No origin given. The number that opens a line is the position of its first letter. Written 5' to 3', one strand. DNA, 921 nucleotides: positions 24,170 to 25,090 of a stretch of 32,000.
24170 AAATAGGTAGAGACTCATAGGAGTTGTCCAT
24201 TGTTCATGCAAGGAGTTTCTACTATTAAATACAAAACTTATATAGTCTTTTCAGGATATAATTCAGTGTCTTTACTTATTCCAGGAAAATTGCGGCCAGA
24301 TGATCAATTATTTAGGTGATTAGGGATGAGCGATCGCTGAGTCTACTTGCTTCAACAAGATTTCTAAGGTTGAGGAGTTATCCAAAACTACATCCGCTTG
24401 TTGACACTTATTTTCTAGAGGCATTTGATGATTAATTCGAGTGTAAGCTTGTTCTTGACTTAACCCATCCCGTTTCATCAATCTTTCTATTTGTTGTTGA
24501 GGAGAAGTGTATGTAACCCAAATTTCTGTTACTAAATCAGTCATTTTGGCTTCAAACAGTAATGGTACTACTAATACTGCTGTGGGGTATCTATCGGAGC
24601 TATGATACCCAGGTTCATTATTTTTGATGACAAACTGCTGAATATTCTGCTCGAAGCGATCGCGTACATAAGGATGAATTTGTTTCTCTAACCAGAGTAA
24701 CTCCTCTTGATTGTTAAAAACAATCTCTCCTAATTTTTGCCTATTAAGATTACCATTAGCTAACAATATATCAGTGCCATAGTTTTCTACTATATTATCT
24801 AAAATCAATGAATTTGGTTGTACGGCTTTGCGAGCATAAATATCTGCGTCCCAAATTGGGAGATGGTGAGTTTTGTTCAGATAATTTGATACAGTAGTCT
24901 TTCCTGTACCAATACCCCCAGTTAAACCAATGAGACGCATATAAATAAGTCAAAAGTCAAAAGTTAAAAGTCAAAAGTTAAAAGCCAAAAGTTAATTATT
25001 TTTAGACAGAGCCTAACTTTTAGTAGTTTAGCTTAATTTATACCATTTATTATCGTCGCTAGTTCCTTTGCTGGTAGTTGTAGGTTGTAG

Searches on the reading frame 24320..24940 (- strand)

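Call 39: search_protein_families(library=pfam, max_evalue=0.001, proteins=[window:24320-24940:-])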
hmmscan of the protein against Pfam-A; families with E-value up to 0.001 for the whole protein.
window:24320-24940:- (206 aa): 2 families
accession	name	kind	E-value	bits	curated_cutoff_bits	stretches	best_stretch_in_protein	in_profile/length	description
PF01121.26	CoaE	-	3e-58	196.9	27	1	3-192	2-178/180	Dephospho-CoA kinase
PF13238.12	AAA_18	-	2.6e-06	28.3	29.4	1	4-112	1-69/128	AAA domain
